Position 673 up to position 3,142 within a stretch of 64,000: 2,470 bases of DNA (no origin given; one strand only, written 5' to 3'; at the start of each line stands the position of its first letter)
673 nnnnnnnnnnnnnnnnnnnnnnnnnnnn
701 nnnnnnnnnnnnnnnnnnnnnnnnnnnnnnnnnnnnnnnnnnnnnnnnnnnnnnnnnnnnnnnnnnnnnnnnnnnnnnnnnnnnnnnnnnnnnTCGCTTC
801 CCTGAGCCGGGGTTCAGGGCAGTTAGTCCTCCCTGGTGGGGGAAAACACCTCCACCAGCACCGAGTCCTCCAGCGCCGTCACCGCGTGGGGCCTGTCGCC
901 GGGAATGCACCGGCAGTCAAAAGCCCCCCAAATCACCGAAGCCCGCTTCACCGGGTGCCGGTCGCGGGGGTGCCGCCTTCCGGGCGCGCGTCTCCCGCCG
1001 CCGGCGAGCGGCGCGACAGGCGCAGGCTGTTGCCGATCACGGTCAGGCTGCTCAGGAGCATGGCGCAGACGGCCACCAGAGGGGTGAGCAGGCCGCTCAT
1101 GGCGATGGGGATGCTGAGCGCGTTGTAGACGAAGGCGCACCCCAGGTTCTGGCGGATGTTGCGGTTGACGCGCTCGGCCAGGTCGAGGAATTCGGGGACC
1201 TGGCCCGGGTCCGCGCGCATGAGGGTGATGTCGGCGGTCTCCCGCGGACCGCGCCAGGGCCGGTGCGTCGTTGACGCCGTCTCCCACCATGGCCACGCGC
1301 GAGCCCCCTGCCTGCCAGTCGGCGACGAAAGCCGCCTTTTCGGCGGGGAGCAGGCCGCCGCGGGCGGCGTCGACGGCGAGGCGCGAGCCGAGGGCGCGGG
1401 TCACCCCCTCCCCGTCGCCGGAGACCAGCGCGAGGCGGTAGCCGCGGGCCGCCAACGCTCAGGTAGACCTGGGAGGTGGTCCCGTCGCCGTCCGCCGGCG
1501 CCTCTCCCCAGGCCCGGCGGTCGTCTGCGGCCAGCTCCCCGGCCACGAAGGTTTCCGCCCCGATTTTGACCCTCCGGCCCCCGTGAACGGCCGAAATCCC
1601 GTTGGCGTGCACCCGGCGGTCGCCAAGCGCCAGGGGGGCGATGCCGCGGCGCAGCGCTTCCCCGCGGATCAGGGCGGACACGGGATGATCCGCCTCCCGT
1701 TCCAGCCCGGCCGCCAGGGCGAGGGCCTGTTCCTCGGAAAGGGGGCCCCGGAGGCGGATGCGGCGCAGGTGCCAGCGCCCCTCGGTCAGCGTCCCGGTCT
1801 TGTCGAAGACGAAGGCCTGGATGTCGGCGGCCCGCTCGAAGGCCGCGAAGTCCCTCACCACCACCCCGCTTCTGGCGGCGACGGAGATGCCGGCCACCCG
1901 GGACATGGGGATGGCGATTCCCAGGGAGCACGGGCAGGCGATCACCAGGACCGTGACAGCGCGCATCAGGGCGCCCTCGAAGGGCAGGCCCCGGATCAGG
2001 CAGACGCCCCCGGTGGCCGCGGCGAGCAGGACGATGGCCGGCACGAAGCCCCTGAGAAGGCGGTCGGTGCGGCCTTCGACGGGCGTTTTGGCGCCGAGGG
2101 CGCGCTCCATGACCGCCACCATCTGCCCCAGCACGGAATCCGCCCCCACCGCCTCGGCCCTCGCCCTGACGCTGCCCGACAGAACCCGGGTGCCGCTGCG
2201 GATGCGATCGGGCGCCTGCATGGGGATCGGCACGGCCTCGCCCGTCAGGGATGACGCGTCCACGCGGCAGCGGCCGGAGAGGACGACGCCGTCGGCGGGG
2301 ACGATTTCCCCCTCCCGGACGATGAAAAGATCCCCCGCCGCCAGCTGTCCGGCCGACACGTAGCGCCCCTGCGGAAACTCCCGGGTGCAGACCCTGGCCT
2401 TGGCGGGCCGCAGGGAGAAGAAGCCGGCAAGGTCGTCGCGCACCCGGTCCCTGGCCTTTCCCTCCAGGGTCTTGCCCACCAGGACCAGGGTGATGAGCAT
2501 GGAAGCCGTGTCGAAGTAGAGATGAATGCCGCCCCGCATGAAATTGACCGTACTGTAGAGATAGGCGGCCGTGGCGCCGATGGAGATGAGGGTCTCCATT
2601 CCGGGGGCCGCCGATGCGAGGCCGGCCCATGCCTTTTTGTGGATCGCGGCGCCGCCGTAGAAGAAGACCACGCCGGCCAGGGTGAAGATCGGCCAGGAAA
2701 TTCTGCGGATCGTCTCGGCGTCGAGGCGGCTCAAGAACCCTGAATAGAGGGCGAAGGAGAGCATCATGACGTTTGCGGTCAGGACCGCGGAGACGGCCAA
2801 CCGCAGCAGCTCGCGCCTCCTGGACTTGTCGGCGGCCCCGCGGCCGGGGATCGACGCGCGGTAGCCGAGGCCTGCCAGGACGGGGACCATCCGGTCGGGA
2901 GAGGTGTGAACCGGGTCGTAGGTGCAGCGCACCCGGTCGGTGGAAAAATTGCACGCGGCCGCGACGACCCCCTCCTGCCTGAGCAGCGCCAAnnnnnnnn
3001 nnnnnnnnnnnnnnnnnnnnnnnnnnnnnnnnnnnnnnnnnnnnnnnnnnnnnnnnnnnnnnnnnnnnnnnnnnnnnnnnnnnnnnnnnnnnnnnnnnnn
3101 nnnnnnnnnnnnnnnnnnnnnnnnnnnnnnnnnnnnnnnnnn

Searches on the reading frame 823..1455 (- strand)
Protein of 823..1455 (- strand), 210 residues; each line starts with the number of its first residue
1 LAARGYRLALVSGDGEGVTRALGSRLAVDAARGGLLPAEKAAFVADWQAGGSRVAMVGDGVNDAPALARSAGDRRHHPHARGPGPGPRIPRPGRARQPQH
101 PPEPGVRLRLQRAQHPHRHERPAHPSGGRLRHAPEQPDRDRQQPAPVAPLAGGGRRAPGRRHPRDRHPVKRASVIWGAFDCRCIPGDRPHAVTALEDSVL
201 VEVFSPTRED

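Call 34: search_protein_families(library=pfam, proteins=[window:823-1455:-], max_evalue=0.01)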
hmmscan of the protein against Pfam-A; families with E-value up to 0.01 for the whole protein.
window:823-1455:- (210 aa): 1 family
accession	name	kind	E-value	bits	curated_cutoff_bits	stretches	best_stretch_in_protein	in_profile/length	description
PF00702.32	Hydrolase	-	9.2e-09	36.4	26.4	1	3-69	112-189/191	haloacid dehalogenase-like hydrolase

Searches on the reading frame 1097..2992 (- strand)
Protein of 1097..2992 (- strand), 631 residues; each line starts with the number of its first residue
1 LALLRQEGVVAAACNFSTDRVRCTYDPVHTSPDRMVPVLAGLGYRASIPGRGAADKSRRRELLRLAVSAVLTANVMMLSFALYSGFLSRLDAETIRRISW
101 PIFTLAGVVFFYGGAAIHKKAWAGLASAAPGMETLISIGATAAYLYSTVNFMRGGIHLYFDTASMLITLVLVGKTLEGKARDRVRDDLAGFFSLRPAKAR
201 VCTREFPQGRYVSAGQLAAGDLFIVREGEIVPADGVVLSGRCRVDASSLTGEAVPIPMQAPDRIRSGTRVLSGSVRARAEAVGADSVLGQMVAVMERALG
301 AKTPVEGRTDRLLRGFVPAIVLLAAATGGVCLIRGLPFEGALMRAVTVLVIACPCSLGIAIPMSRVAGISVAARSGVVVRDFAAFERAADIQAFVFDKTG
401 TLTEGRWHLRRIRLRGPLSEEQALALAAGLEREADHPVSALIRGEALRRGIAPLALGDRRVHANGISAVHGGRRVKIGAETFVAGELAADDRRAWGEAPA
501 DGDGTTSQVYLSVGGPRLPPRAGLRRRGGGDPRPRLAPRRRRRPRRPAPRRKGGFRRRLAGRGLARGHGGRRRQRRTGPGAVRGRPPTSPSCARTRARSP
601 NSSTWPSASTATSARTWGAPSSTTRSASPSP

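Call 34: search_protein_families(library=pfam, proteins=[window:1097-2992:-], max_evalue=0.01)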
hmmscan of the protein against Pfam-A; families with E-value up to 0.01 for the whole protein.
window:1097-2992:- (631 aa): 2 families
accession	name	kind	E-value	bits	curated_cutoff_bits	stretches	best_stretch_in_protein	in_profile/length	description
PF00122.25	E1-E2_ATPase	-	2.1e-47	161.4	28.1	1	194-374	2-180/181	E1-E2 ATPase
PF00702.32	Hydrolase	-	0.0064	17.4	26.4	0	391-486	1-65/191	haloacid dehalogenase-like hydrolase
